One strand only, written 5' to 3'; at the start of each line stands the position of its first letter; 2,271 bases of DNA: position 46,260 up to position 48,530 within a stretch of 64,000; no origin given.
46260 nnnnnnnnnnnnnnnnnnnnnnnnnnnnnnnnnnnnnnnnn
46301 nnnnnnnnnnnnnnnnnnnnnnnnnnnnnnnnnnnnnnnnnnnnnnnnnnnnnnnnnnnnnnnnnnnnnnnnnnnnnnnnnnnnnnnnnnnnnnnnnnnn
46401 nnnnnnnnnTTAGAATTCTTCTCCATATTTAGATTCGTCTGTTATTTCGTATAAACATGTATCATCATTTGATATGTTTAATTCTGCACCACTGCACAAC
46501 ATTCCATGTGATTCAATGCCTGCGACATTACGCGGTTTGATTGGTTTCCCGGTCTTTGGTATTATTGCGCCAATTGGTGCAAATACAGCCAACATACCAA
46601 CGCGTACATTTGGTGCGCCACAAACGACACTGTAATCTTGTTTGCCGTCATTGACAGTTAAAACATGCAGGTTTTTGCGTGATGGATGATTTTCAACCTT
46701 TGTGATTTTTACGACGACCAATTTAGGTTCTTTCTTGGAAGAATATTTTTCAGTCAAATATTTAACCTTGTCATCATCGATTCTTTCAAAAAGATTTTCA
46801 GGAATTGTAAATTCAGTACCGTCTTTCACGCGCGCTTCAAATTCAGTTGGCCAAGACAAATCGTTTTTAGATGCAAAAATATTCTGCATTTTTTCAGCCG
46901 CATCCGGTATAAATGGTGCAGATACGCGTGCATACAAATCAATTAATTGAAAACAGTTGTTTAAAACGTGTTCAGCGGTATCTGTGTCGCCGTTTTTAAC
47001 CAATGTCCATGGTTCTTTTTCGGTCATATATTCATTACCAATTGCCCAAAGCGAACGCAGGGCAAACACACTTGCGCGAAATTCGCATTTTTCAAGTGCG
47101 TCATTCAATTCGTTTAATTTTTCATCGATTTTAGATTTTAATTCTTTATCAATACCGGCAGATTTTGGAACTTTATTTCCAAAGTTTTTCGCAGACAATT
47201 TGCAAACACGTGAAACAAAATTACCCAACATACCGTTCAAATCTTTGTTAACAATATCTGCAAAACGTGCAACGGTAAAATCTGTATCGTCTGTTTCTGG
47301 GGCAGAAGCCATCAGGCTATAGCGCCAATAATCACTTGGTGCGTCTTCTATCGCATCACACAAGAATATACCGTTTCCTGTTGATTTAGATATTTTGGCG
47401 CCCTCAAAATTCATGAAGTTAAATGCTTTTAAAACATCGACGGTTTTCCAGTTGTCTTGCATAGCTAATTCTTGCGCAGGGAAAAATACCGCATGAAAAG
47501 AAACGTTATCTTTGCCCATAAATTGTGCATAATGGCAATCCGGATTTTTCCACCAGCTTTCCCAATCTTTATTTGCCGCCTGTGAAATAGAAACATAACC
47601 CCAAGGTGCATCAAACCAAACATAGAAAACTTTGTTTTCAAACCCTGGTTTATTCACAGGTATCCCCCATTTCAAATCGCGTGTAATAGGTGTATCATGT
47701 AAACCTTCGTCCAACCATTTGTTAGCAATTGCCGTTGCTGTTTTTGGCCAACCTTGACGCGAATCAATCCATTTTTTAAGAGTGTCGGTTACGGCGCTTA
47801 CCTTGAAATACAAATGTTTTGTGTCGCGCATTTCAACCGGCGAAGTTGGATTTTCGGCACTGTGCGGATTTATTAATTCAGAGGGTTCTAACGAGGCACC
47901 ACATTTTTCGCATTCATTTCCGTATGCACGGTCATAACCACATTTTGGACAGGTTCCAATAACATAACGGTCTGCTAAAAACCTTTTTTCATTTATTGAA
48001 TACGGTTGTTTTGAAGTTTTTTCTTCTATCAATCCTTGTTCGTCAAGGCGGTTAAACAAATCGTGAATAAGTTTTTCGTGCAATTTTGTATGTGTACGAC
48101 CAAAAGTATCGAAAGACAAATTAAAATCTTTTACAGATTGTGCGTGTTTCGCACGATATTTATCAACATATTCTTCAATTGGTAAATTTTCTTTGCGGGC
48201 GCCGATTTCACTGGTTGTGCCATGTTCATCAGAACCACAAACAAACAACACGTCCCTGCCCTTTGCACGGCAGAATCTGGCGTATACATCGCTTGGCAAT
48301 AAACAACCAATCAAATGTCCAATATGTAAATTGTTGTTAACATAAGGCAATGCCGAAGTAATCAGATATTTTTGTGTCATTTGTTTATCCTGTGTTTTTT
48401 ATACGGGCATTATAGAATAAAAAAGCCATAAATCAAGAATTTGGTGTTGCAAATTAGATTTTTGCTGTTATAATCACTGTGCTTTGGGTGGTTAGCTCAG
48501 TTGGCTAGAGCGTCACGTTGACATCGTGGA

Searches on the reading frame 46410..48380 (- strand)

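Call 50: search_protein_families(library=pfam, proteins=[window:46410-48380:-], max_evalue=0.001)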
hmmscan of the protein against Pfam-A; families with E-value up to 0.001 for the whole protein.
window:46410-48380:- (656 aa): 5 families
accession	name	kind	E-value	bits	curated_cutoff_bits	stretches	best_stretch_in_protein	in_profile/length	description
PF09334.17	tRNA-synt_1g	-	9.5e-142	472.8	20.1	1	5-392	1-390/391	tRNA synthetases class I (M)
PF19303.5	Anticodon_3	-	4.7e-35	121.1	23.5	1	411-550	11-151/152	Anticodon binding domain of methionyl tRNA ligase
PF01588.26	tRNA_bind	-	2e-16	60.3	27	1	554-654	1-95/96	Putative tRNA binding domain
PF00133.28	tRNA-synt_1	-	3.5e-16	59.4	22.7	1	3-242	23-243/414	tRNA synthetases class I (I, L, M and V)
PF08264.19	Anticodon_1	-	4.3e-05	23.9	25.1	1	411-517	1-111/148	Anticodon-binding domain of tRNA ligase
